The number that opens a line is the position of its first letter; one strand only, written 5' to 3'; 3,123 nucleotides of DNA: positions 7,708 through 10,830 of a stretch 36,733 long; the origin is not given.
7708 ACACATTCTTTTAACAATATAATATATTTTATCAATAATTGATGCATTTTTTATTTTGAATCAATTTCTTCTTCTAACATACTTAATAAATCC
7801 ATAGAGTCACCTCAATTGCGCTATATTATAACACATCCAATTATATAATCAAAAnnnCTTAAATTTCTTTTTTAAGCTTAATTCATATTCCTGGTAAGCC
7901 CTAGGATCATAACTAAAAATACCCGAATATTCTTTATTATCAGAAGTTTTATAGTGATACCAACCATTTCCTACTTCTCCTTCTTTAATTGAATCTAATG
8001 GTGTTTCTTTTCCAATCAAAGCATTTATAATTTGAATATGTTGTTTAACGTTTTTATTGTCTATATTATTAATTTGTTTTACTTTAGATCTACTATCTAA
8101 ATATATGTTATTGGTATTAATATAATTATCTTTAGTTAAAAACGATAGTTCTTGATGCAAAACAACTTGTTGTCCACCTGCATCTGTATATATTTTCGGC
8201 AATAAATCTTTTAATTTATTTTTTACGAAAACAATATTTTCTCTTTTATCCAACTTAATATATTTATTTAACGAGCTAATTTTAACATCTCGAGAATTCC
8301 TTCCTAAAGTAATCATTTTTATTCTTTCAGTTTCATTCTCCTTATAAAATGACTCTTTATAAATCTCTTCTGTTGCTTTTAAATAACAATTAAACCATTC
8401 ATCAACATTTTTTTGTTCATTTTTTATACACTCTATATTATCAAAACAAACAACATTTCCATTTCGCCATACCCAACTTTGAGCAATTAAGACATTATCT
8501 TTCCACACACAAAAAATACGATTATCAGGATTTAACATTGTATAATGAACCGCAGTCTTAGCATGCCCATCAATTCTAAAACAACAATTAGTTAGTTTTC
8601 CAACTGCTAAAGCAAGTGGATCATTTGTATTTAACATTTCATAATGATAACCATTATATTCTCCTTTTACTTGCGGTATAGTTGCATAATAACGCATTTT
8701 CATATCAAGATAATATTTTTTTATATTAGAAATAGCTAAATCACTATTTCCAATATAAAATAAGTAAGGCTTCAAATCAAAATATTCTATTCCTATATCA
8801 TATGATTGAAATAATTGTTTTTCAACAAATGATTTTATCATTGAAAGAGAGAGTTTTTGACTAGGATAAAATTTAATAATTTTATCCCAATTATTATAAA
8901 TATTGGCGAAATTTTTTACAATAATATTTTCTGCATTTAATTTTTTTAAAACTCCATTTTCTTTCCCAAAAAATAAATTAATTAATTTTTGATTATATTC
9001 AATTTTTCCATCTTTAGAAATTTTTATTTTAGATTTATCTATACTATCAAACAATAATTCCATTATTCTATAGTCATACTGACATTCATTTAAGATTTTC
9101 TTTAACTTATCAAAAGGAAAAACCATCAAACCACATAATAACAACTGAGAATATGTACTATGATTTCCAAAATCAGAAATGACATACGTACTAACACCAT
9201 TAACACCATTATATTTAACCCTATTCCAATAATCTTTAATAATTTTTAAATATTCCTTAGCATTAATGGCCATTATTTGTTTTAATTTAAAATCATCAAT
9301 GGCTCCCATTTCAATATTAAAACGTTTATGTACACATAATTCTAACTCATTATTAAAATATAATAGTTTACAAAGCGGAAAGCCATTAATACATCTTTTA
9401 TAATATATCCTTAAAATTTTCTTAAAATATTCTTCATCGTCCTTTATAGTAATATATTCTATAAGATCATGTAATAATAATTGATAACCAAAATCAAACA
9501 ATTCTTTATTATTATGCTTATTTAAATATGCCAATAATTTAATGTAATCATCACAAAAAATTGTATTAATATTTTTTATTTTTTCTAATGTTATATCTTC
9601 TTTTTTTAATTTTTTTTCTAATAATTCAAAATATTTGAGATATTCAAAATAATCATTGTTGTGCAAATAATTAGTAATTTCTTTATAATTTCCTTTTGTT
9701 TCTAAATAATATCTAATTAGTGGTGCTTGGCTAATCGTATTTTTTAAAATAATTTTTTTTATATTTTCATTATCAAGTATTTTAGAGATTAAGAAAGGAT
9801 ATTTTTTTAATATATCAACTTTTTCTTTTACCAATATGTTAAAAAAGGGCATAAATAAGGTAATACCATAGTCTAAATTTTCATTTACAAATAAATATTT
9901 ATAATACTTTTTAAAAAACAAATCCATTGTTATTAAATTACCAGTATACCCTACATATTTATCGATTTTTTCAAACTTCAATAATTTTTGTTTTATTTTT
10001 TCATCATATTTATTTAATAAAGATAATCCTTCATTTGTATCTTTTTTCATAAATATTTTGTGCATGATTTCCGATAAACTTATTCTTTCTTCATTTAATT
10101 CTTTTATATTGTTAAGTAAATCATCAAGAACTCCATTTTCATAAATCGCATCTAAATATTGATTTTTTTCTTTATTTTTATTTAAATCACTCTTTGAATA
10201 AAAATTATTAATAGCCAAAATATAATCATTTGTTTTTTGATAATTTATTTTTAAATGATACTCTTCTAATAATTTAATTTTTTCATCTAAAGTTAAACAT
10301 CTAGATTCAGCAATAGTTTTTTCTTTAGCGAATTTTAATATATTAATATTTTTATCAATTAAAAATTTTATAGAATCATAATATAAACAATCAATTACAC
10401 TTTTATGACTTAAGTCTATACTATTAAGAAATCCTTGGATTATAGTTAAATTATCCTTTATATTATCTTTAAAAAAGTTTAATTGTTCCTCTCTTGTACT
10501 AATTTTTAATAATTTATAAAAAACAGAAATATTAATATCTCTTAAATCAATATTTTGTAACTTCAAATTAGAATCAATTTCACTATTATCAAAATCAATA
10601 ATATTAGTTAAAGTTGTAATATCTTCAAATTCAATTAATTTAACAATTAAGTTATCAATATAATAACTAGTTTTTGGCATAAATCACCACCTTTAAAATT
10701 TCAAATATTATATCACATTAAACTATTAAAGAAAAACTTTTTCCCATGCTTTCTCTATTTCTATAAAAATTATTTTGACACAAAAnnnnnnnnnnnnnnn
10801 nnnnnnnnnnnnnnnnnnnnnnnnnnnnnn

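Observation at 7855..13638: Tandem pair of ~945-aa proteins with a variable N-terminal region and an invariant Cys/His C-terminal domain of unknown function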

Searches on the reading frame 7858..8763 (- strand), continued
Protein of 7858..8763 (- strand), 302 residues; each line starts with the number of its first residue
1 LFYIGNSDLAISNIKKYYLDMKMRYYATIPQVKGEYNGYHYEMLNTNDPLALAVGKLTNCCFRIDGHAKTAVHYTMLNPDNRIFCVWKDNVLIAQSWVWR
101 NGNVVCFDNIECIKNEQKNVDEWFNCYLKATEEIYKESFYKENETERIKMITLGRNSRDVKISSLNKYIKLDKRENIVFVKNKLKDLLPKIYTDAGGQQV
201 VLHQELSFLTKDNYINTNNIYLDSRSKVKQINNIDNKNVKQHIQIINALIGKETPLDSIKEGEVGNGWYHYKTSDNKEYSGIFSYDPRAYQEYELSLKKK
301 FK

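Call 86: search_protein_families(library=pfam, proteins=[L010:2573-4663:+, P0090, P0161], max_evalue=1)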
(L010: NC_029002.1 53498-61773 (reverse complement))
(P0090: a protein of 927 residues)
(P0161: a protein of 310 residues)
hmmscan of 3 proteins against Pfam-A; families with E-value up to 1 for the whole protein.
L010:2573-4663:+ (697 aa): 0 families

P0090 (927 aa): 1 family
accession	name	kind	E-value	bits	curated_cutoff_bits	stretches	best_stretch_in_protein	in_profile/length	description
PF08921.16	DUF1904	-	0.064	14.1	24.1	1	800-864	22-84/108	Domain of unknown function (DUF1904)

P0161 (310 aa): 3 families
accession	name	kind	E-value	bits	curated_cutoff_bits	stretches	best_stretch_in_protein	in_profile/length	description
PF16231.10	DUF4890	-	0.013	16.5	29.7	1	121-205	25-107/109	Domain of unknown function (DUF4890)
PF13919.11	ASXH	-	0.079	13.4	25.8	0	246-276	12-42/130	Asx homology domain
PF17069.10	RSRP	-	0.25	11.4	27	0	86-155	134-199/299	Arginine/Serine-Rich protein 1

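Call 91: search_solved_structures(query=P0056, max_evalue=0.1)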
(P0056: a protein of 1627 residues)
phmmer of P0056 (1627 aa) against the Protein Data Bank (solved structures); distinct sequences matched with E-value up to 0.1: 0.

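Call 92: search_protein_families(library=ncbifam, proteins=[P0056, P0065, L070:7127-8140:+, L030:6969-7763:+, L010:2573-4663:+], max_evalue=0.1)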
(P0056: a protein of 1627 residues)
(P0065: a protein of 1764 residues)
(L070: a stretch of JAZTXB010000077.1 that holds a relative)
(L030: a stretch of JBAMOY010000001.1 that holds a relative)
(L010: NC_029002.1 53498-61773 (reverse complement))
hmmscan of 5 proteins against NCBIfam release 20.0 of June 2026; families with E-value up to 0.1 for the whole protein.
P0056 (1627 aa): 0 families

P0065 (1764 aa): 1 family
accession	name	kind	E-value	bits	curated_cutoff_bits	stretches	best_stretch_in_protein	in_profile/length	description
NF010223.0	PRK13679.1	equivalog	0.015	15.2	129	1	1051-1140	43-129/170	hypothetical protein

L070:7127-8140:+ (337 aa): 10 families
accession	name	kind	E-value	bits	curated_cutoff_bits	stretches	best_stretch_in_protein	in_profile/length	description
TIGR00407.1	proA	equivalog_domain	3.3e-24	85.5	317.45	2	14-222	18-226/398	glutamate-5-semialdehyde dehydrogenase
NF001221.0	PRK00197.1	equivalog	2.2e-22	79.4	289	2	16-224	33-241/418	glutamate-5-semialdehyde dehydrogenase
TIGR01092.1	P5CS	equivalog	8.2e-11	40.8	796.75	2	69-235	366-531/715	delta l-pyrroline-5-carboxylate synthetase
NF011927.0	PRK15398.1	subfamily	3.1e-06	26.1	403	1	112-219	140-249/465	aldehyde dehydrogenase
NF047625.1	AcylSulfactDhSauS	equivalog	8.9e-06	24.8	600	1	111-213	112-215/464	acylating sulfoacetaldehyde dehydrogenase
NF050084.1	pip_6_carb_DH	equivalog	6.9e-05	21.9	730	0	99-197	114-215/475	L-piperidine-6-carboxylate dehydrogenase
NF042993.1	AlphKGSA_gudD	equivalog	0.0033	16.2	770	1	252-299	393-440/481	alpha-ketoglutaric semialdehyde dehydrogenase GucD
NF045736.1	PaDhStyDRhodo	equivalog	0.011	14.3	800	1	252-306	392-446/479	phenylacetaldehyde dehydrogenase StyD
NF052305.1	DioxValDhHalo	equivalog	0.031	13.2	750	1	252-300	393-441/483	2,5-dioxovalerate dehydrogenase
NF006992.0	PRK09457.1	subfamily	0.038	12.7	514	0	254-299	386-431/487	succinylglutamate-semialdehyde dehydrogenase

L030:6969-7763:+ (264 aa): 1 family
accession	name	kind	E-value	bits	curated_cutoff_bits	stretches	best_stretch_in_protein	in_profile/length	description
NF007720.0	PRK10411.1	equivalog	0.0042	16.4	259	1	223-257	98-132/243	L-fucose operon activator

L010:2573-4663:+ (697 aa): 0 families

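Call 93: find_encoding_contigs(protein=P0004, flank=6000, max_places=1)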
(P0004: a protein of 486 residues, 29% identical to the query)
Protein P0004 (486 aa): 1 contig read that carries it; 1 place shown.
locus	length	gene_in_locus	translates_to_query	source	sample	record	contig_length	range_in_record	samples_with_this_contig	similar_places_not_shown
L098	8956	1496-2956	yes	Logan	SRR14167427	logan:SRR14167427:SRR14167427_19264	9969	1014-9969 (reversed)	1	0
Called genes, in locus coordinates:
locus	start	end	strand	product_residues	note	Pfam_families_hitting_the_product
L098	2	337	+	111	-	?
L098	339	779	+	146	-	-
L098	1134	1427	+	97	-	-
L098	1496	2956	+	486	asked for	-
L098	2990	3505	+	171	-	-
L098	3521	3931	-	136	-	PF25198:Spore_GerAC_N (weak)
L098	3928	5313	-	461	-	PF03323:GerA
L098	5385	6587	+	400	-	PF01938:TRAM (weak), PF05958:tRNA_U5-meth_tr, PF03848:TehB, PF03602:Cons_hypoth95 (weak), PF05175:MTS, PF09445:Methyltransf_15 (weak), PF13649:Methyltransf_25 (weak), PF13847:Methyltransf_31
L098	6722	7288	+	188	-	PF06114:Peptidase_M78 (weak)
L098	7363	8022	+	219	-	-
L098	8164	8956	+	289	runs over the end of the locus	PF02463:SMC_N, PF00005:ABC_tran, PF13304:AAA_21 (faint)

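Call 98: find_related_loci(query=A3, collection=viral_contigs, flank=8000)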
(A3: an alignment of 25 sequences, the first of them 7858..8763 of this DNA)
Query A3 (302 aa) in viral_contigs; peptide patterns used: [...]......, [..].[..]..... (x = any residue, [..] = any of these).
80 stretches matched a pattern, but none encodes a relative of the query by tblastn (E <= 1e-3).
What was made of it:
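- Tried and rejected: Viral contigs (IMG/VR) scanned with the two family motifs held no relative (call 98).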

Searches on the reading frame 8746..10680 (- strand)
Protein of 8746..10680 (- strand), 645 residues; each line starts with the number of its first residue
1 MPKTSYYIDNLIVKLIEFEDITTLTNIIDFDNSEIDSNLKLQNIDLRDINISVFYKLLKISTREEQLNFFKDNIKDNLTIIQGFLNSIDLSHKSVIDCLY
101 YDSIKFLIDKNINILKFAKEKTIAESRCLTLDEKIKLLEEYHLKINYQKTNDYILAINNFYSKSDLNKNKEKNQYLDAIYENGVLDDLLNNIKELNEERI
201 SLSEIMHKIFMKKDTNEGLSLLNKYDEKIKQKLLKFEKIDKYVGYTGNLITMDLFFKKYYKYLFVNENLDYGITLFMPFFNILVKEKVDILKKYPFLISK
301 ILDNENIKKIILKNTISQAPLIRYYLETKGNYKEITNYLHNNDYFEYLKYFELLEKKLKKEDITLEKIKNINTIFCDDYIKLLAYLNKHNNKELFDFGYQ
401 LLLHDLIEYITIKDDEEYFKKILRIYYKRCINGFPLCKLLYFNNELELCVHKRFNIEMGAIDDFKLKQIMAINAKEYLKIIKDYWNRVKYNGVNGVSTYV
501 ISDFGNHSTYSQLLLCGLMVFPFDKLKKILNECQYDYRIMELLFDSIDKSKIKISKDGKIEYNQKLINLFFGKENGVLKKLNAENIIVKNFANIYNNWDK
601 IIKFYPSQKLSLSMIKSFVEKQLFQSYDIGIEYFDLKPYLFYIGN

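Call 78: predict_structure(alignment_id=A4)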
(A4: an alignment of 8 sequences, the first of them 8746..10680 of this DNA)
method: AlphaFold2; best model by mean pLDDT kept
length: 645 residues; sequences in the alignment: 8
mean_pLDDT: 58.0   pTM: 0.42
mean pLDDT of the five models: 58.0, 56.9, 56.1, 51.7, 50.7
residues with pLDDT >= 90: 44; 70-90: 167; 50-70: 120; < 50: 314
segments of 3 or more residues with pLDDT < 50: 1-29, 169-174, 316-319, 329-372, 408-418, 431-529, 535-645
pLDDT, mean of each block of 10 residues (from residue 1): 29 35 42 63 75 83 92 84 76 82 92 84 84 90 88 87 56 51 74 86 88 85 91 85 73 87 75 77 68 61 59 52 52 43 42 37 42 51 56 57 54 47 51 43 33 30 33 42 46 34 37 43 45 48 41 37 44 43 42 41 37 44 41 39 31
secondary structure, 60 per line:
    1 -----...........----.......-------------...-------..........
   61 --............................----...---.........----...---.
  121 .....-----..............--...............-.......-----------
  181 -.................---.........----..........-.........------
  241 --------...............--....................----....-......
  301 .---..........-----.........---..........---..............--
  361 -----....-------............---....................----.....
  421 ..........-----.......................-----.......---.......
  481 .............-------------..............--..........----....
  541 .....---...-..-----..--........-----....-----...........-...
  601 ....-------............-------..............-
elements in order: H6-16 H21-27 H51-60 H63-90 H101-109 H120-125 H131-144 H147-161 H163-169 H182-198 H202-210 H215-224 H226-234 H249-263 H266-285 H290-293 H295-301 H305-314 H320-328 H332-341 H345-358 H366-369 H377-388 H392-411 H416-430 H436-458 H464-470 H474-493 H507-520 H523-532 H537-545 H564-571 H577-580 H586-596 H598-604 H612-623 H631-644

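Call 81: fold_search(model_id=the predicted structure, library=pdb)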
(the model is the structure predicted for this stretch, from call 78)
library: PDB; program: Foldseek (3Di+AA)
matches with E <= 10: 219; with E <= 0.001: 0
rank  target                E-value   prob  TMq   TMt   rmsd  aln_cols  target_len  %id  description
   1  9hcj_B0               1.6e-01  0.12  0.10  0.05  32.7       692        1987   13  D. discoideum nuclear pore complex (released 2024-12-25)
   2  9l5r_J                3.4e-01  0.15  0.13  0.13  26.0       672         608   10  Cryo-EM structure of the thermophile spliceosome (state ILS) (released 2025-03-12)
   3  7w5a_I                3.7e-01  0.30  0.19  0.19  20.1       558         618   13  The cryo-EM structure of human pre-C*-II complex (released 2022-06-22)
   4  5gnc                  3.7e-01  0.16  0.15  0.16  31.1       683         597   13  Crystal structure of Phytophthora. sojae PSR2 (released 2017-08-16)
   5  5kl8_A                4.1e-01  0.35  0.17  0.25  15.1       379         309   10  Crystal structure of the Pumilio-Nos-CyclinB RNA complex (released 2016-08-17)
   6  5kla_A                4.2e-01  0.41  0.15  0.24  13.7       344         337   14  Crystal structure of the drosophila Pumilio RNA-binding domain in complex with hunchback RNA (released 2016-08-17)
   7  8fni_6                4.4e-01  0.28  0.15  0.19  26.4       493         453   11  Cryo-EM structure of RNase-treated RESC-B in trypanosomal RNA editing (released 2023-07-19)
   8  5w0v_B                4.4e-01  0.13  0.10  0.08  17.3       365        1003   12  Crystal structure of full-length Kluyveromyces lactis Kap123 with histone H4 1-34 (released 2017-11-01)
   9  4wv6_A                6.0e-01  0.33  0.15  0.20  14.3       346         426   12  Heterodimer of Importin alpha 1 with nuclear localization signal of TAF8 (released 2015-01-28)
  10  9sob_T                6.5e-01  0.25  0.14  0.13  14.0       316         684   12  Structural Model of the Nuclear Pore Complex in Arabidopsis thaliana (released 2025-11-05)
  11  7kzt_V                6.8e-01  0.21  0.17  0.12  18.0       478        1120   14  Structure of the human fanconi anaemia Core-UBE2T-ID-DNA complex in intermediate state (released 2021-03-10)
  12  8ucq_A                7.8e-01  0.16  0.18  0.12  22.2       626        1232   12  CryoEM structure of Sec7 autoinhibited conformation (released 2024-03-13)
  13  9fmd_I                8.1e-01  0.08  0.11  0.10  26.6       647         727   12  Integrative model of the human post-catalytic spliceosome (P-complex) (released 2024-07-10)
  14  6bcx_A                8.5e-01  0.13  0.13  0.06  25.6       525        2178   10  mTORC1 structure refined to 3.0 angstroms (released 2017-12-20)
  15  6s8f_F                8.5e-01  0.11  0.14  0.06  30.4       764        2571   13  Structure of nucleotide-bound Tel1/ATM (released 2019-10-30)
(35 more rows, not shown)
